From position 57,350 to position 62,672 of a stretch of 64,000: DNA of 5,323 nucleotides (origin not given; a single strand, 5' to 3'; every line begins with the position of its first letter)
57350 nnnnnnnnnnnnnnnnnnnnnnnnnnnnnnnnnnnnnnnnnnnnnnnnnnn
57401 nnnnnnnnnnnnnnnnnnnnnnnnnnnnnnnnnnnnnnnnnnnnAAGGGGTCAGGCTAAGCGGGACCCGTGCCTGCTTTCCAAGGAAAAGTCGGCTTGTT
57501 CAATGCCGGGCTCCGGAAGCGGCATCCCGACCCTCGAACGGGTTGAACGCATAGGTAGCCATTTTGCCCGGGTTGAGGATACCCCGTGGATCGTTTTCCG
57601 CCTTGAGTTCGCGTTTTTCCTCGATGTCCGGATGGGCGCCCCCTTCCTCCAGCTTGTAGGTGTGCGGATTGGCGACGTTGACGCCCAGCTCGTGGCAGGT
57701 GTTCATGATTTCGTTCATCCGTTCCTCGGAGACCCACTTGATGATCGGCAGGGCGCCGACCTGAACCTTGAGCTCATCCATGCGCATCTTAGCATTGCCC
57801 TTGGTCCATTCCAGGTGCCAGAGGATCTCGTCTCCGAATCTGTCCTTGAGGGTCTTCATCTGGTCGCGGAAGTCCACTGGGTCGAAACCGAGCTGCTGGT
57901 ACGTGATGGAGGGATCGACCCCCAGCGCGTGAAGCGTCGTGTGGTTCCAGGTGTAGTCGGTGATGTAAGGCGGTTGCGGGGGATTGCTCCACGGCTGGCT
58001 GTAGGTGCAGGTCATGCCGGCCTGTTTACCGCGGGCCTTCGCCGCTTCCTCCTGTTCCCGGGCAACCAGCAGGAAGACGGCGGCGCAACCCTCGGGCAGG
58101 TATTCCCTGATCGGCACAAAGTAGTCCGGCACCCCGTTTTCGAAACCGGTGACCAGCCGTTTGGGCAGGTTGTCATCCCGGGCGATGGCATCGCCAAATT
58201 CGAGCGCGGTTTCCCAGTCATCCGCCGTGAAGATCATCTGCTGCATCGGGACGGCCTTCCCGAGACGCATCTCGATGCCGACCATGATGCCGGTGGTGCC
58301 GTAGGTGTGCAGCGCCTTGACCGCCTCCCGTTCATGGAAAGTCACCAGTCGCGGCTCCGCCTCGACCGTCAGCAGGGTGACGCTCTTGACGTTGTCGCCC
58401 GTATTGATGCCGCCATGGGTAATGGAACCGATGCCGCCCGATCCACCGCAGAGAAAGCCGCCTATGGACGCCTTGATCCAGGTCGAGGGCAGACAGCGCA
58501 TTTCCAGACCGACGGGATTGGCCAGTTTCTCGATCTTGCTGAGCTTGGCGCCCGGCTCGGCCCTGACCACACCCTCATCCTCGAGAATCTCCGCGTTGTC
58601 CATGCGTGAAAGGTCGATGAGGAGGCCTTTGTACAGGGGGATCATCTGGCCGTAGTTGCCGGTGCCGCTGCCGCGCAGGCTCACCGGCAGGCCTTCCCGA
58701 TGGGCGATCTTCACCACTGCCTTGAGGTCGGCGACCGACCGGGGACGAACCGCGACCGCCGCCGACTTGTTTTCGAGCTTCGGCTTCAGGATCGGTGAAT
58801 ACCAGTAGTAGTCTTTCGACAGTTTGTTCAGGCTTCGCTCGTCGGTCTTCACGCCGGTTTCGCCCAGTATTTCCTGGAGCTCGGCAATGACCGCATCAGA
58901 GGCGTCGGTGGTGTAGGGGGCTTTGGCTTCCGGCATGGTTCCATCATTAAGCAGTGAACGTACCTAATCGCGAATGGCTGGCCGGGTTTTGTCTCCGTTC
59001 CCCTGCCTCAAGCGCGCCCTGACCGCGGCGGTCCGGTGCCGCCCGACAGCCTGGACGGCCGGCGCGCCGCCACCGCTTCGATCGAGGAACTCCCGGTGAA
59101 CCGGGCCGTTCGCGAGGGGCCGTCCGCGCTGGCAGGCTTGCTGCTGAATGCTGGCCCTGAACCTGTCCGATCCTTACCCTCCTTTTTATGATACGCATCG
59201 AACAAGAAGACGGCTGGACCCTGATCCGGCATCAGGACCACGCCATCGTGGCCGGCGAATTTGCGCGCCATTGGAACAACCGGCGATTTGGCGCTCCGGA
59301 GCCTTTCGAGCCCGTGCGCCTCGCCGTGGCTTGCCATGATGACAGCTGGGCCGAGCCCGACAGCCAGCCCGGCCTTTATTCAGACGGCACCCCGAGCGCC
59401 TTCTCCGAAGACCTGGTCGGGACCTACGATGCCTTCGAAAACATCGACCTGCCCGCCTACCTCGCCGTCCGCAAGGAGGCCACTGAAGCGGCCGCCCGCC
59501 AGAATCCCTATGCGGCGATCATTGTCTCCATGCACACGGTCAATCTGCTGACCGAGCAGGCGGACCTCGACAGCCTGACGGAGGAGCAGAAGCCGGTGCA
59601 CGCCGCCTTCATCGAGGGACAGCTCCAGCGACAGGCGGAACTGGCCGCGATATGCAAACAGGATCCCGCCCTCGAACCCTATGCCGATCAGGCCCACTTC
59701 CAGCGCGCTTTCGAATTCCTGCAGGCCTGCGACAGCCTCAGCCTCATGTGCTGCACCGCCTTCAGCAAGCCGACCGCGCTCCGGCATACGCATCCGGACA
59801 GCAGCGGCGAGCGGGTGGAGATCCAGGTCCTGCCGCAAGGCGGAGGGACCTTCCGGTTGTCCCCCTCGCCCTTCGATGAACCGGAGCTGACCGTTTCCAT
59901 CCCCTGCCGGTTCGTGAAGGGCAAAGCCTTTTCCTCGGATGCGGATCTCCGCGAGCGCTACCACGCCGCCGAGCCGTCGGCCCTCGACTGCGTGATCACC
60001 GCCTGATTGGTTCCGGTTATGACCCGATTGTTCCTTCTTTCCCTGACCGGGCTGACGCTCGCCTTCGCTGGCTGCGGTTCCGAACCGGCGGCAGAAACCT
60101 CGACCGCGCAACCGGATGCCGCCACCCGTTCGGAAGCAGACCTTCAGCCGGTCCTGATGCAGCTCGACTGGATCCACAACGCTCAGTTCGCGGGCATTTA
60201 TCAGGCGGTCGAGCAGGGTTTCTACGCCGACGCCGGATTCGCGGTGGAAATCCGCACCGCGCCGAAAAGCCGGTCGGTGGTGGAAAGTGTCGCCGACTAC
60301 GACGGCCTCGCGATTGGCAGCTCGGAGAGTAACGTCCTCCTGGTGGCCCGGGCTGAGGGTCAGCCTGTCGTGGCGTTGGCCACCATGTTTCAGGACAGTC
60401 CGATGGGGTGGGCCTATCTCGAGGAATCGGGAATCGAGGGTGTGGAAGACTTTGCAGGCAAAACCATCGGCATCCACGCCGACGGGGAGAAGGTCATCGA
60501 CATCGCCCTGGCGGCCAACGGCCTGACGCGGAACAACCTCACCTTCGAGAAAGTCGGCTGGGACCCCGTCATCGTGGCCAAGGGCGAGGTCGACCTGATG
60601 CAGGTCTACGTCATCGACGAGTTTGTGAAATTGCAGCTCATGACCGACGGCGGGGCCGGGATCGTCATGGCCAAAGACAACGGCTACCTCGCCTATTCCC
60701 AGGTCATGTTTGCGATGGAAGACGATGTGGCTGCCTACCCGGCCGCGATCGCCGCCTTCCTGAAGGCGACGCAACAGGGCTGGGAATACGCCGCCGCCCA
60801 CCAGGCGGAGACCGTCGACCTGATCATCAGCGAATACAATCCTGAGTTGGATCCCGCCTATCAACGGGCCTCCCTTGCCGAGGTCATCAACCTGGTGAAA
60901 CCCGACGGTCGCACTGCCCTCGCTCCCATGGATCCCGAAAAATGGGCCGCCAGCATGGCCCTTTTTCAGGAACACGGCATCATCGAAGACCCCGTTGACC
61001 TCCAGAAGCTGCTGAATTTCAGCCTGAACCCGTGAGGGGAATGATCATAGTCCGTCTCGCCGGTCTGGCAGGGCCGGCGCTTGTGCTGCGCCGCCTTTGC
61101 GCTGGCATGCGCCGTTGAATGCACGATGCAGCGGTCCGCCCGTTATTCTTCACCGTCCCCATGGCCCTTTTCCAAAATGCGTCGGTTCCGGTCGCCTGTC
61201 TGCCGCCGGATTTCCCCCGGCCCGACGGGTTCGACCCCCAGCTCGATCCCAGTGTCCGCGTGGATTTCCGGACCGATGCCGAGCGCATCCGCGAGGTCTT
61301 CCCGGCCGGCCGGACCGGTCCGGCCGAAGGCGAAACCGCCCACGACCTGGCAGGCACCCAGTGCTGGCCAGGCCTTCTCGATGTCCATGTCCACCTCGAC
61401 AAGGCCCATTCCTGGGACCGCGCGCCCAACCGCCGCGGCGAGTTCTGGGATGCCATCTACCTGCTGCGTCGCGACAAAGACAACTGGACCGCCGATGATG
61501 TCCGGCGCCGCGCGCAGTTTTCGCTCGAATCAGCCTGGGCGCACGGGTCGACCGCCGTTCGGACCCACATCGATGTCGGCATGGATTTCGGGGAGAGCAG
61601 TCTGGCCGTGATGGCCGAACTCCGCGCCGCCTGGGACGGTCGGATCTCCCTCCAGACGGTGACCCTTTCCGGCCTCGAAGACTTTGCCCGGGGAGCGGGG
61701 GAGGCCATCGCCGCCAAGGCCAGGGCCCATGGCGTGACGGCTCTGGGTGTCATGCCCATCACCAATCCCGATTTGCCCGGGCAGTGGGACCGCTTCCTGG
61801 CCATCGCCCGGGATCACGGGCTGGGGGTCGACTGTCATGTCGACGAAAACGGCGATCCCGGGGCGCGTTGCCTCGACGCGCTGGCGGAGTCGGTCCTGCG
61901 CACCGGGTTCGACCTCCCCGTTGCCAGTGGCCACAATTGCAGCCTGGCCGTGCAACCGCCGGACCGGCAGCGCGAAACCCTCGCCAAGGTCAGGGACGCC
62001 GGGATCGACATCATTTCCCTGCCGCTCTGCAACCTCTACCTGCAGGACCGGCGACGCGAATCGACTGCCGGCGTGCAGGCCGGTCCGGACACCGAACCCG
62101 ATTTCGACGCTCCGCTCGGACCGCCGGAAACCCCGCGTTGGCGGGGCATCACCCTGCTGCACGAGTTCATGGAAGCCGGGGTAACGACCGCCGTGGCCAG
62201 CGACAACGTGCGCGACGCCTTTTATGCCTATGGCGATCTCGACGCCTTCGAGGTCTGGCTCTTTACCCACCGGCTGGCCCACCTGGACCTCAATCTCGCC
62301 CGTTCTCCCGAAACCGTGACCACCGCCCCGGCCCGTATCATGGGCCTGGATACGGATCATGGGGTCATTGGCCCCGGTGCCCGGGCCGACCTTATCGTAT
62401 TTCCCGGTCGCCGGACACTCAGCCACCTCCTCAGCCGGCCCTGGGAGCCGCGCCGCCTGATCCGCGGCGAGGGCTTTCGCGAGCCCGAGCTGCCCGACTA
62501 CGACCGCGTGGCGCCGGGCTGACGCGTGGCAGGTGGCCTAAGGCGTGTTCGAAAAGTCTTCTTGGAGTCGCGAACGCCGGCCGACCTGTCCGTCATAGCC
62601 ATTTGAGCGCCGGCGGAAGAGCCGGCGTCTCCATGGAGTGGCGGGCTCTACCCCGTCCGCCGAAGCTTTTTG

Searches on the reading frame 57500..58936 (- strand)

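Call 51: search_protein_families(library=pfam, proteins=[window:57500-58936:-], max_evalue=0.00001)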
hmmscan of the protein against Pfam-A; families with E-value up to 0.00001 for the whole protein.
window:57500-58936:- (478 aa): 1 family
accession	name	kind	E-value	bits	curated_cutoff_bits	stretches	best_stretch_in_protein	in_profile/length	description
PF01565.28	FAD_binding_4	-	1.1e-25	90.3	26.4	1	60-190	2-130/139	FAD binding domain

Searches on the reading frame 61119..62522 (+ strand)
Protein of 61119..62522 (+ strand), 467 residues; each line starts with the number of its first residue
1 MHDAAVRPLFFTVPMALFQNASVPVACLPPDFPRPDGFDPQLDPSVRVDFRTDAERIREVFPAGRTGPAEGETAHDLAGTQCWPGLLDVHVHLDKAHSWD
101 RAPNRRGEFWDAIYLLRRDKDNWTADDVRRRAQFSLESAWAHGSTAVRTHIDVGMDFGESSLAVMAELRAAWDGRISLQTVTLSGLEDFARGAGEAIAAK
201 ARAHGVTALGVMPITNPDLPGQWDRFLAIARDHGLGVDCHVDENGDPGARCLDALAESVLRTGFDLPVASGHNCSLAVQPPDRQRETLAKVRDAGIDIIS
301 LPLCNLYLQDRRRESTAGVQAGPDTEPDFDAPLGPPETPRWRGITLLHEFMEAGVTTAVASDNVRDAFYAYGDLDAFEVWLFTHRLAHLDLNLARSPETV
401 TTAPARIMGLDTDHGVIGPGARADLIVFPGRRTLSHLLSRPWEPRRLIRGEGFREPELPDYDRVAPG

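Call 51: search_protein_families(library=pfam, proteins=[window:61119-62522:+], max_evalue=0.00001)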
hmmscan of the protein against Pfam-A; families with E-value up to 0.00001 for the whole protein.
window:61119-62522:+ (467 aa): 2 families
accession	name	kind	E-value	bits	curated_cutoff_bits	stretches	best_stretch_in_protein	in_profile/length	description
PF07969.17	Amidohydro_3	-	5.9e-19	69.3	29.7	1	124-429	153-445/472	Amidohydrolase family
PF01979.26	Amidohydro_1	-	3.3e-11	43.4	25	1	84-428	4-318/345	Amidohydrolase family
